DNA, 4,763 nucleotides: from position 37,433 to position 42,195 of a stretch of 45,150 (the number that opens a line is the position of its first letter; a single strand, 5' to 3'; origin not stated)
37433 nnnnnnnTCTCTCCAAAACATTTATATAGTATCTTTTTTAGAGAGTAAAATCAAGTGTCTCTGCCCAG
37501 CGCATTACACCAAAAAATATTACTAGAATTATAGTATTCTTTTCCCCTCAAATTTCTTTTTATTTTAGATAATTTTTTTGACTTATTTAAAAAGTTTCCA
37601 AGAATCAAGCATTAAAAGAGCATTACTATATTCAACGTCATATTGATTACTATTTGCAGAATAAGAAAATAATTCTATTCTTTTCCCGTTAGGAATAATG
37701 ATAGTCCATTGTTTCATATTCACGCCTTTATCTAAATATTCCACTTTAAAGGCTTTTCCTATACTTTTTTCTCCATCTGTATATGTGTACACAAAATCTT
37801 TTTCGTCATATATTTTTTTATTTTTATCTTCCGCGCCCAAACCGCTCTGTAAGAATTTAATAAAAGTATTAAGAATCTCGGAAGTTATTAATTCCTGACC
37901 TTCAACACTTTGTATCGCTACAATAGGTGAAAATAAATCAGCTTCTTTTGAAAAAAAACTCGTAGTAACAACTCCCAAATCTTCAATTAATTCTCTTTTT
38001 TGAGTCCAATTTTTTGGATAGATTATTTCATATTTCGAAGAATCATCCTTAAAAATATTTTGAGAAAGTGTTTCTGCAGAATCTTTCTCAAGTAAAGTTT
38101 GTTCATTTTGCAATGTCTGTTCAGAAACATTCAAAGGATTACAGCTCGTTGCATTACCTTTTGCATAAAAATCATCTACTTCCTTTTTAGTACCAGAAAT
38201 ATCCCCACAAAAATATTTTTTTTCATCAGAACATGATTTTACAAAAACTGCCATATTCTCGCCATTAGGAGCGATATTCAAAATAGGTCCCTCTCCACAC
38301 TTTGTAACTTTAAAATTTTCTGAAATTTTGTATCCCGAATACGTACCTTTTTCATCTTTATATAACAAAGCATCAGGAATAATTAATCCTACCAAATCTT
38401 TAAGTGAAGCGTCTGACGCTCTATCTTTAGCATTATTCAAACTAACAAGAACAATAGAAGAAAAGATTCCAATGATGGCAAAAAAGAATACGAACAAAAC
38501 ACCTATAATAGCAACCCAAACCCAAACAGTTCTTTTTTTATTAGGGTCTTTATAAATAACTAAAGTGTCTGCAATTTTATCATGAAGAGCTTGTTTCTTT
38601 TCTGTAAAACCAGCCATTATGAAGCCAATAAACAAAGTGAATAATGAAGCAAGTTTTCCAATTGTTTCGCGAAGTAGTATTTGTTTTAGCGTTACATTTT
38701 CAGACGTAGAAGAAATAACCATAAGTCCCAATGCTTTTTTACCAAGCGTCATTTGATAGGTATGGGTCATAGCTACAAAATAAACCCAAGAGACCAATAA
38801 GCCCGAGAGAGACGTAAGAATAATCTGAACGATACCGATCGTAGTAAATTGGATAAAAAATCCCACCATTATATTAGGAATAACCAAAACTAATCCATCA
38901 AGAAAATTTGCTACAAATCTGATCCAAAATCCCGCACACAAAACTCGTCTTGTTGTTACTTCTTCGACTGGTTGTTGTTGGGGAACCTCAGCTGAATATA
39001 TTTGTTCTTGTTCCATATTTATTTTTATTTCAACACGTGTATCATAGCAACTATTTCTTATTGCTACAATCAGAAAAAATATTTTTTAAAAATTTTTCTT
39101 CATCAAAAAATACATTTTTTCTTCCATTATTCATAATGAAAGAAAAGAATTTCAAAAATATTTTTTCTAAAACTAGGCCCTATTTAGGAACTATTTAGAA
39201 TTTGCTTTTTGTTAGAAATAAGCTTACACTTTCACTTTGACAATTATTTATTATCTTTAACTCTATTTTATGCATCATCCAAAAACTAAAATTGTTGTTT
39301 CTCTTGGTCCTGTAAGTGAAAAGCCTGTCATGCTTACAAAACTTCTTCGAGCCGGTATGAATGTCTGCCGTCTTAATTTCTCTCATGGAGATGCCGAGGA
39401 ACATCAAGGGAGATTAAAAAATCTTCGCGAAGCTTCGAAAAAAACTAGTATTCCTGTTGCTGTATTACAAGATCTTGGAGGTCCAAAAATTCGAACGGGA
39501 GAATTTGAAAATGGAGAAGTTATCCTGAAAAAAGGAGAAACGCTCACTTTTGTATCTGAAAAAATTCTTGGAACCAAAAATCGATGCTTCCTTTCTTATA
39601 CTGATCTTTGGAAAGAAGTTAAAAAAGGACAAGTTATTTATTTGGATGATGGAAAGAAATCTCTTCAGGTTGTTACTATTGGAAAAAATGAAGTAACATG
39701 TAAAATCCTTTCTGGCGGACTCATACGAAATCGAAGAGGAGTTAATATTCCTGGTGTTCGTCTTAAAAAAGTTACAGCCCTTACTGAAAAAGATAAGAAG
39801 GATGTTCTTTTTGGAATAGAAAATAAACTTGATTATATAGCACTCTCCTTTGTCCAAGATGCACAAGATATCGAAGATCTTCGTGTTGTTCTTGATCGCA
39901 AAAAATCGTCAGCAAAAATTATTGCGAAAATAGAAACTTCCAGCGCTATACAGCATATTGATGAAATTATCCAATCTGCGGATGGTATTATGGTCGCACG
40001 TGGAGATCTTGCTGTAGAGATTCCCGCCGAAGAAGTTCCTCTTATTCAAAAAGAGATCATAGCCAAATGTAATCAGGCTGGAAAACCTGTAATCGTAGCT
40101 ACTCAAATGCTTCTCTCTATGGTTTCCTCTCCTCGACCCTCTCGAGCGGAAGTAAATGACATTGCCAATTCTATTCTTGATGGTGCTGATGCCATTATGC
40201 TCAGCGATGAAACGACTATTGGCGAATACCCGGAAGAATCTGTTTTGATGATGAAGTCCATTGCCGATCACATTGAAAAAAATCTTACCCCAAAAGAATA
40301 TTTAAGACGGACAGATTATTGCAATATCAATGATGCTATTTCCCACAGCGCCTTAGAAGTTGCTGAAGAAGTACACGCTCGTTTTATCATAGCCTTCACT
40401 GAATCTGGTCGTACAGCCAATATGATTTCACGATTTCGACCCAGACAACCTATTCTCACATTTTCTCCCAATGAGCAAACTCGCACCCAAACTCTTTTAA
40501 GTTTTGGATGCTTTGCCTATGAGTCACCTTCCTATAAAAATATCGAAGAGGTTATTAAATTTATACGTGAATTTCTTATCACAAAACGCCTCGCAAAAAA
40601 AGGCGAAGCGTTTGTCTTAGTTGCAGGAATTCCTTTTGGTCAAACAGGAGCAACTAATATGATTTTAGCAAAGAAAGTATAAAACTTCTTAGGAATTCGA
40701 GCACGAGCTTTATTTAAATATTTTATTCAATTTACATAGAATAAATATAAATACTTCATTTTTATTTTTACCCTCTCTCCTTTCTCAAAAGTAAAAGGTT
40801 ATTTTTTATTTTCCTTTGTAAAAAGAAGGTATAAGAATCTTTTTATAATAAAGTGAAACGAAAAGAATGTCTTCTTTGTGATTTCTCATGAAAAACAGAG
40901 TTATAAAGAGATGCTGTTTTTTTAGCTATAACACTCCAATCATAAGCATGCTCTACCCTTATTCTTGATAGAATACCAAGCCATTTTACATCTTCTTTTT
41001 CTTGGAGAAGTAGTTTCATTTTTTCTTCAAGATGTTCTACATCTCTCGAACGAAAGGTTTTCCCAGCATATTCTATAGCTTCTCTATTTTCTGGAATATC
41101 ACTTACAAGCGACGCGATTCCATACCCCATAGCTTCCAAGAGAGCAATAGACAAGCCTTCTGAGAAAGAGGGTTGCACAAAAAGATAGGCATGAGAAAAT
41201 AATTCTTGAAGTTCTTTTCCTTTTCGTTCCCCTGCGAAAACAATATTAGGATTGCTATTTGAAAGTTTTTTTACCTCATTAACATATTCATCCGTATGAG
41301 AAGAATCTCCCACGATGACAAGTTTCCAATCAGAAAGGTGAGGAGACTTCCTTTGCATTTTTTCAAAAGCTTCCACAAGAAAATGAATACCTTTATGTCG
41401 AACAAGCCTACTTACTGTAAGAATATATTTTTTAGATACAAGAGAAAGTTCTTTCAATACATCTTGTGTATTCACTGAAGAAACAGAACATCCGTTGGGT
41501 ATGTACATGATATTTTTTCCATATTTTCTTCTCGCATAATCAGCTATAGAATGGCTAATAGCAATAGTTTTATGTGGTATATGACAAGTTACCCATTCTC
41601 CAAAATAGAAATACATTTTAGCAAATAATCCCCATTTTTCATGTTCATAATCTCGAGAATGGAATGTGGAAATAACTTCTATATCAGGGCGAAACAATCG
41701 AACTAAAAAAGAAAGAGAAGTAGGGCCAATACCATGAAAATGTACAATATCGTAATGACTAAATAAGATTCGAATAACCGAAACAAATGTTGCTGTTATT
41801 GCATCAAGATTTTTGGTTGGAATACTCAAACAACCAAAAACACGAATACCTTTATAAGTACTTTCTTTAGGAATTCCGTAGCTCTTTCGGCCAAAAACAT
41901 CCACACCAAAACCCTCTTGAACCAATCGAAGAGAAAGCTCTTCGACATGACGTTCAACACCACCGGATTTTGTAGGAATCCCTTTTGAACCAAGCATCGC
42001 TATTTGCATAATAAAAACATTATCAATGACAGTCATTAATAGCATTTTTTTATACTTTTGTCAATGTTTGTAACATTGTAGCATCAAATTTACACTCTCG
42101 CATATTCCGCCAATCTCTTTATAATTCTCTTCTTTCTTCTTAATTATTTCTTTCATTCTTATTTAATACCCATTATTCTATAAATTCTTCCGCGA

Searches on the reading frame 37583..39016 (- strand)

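Call 28: search_protein_families(library=pfam, proteins=[window:37583-39016:-], max_evalue=0.00001)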
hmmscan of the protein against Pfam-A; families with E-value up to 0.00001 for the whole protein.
window:37583-39016:- (477 aa): 1 family
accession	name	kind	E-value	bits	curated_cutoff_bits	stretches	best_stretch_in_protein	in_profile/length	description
PF06271.18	RDD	-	6.3e-25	88.5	24.1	1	28-149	2-136/137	RDD family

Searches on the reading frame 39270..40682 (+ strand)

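Call 28: search_protein_families(library=pfam, proteins=[window:39270-40682:+], max_evalue=0.00001)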
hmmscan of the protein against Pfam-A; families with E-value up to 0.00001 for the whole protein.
window:39270-40682:+ (470 aa): 2 families
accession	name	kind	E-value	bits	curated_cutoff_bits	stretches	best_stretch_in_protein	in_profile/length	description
PF00224.27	PK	-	4.1e-118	394.7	30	1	4-325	2-328/328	Pyruvate kinase, barrel domain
PF02887.21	PK_C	-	3.3e-30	105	28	1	355-465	1-111/114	Pyruvate kinase, alpha/beta domain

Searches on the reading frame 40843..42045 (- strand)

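Call 28: search_protein_families(library=pfam, proteins=[window:40843-42045:-], max_evalue=0.00001)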
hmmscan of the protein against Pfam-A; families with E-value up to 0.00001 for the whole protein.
window:40843-42045:- (400 aa): 5 families
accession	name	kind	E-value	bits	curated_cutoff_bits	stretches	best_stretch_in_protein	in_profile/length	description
PF00534.26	Glycos_transf_1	-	5.5e-28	98.1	26.4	1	204-352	14-161/172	Glycosyl transferases group 1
PF13692.12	Glyco_trans_1_4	-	5.4e-26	92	27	1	206-348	2-141/142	Glycosyl transferases group 1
PF13439.12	Glyco_transf_4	-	2.5e-23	83.4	28.5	1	28-186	2-166/170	Glycosyltransferase Family 4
PF13579.12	Glyco_trans_4_4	-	2.7e-11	44.5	29.7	1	28-185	1-158/158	Glycosyl transferase 4-like domain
PF20706.3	GT4-conflict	-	1.4e-06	28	26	1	205-316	197-312/385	Family 4 Glycosyltransferase in conflict systems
